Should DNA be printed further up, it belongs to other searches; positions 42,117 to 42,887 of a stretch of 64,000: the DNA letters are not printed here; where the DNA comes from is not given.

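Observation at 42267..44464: Uncharacterised 576-aa protein translationally coupled (GTGA overlap) to an MmcB-like PD-(D/E)xK protein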

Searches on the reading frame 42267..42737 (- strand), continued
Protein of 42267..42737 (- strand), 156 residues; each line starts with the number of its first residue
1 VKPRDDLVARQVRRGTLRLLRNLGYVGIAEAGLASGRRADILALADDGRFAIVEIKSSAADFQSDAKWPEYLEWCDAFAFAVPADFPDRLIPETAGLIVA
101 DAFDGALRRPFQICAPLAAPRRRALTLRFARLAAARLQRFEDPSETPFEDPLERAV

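Call 81: fold_search(model_id=the predicted structure, library=pdb)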
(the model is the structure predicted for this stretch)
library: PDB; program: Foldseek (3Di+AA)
matches with E <= 10: 398; with E <= 0.001: 1
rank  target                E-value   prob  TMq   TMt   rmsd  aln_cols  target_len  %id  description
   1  3dnx                  5.6e-17  1.00  0.78  0.83   2.5       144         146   44  SPO1766 protein of unknown function from Silicibacter pomeroyi. (released 2008-09-02)
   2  2vld_B                6.2e-03  0.92  0.28  0.21   4.8        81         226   16  crystal structure of a repair endonuclease from Pyrococcus abyssi (released 2009-05-19)
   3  2vld_A                8.5e-03  0.82  0.25  0.18   5.3        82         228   20  crystal structure of a repair endonuclease from Pyrococcus abyssi (released 2009-05-19)
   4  9np6_A                1.1e-02  0.85  0.35  0.08  10.9       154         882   16  Cryo-EM structure of AdnA(D934A)-AdnB(D1014A) in complex with AMPPNP and blunt end DNA (released 2025-03-19)
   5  6p4o_D                1.3e-02  0.92  0.35  0.14   4.0        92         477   12  Complex of XPB helicase with Bax1 endonuclease from Sulfurisphaera tokodaii at 3.15 Angstroms resolution (released 2020-06-03)
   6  4dap                  1.7e-02  0.92  0.37  0.27   6.1       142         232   18  The structure of Escherichia coli SfsA (released 2013-08-14)
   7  6ut7_G                2.0e-02  0.66  0.34  0.15  13.9       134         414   13  Fitted model for the tetradecameric assembly of Thermococcus gammatolerans McrB AAA+ hexamers with bound McrC (released 2020-10-21)
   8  1y88                  2.2e-02  0.96  0.35  0.30   4.7        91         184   15  Crystal Structure of Protein of Unknown Function AF1548 (released 2004-12-21)
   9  5gke_A                2.4e-02  0.75  0.32  0.23   5.4        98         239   13  Structure of EndoMS-dsDNA1 complex (released 2016-11-02)
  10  8gy8_A                3.3e-02  0.72  0.32  0.16   6.4       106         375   22  The structure of Bax1 from Pyrococcus furiosus (released 2023-09-27)
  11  4g6v_A                4.0e-02  0.85  0.36  0.41   4.8       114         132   13  CdiA-CT/CdiI toxin and immunity complex from Burkholderia pseudomallei (released 2012-12-12)
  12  3fov                  4.0e-02  0.77  0.34  0.48   7.9       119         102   17  Crystal structure of protein RPA0323 of unknown function from Rhodopseudomonas palustris (released 2009-01-13)
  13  6p4o_F                4.8e-02  0.82  0.38  0.15   4.2       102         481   13  Complex of XPB helicase with Bax1 endonuclease from Sulfurisphaera tokodaii at 3.15 Angstroms resolution (released 2020-06-03)
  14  6p4o_B                4.8e-02  0.75  0.33  0.13   4.2        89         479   11  Complex of XPB helicase with Bax1 endonuclease from Sulfurisphaera tokodaii at 3.15 Angstroms resolution (released 2020-06-03)
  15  4ic1_D                5.1e-02  0.47  0.31  0.25   8.0       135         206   16  Crystal structure of SSO0001 (released 2013-01-16)
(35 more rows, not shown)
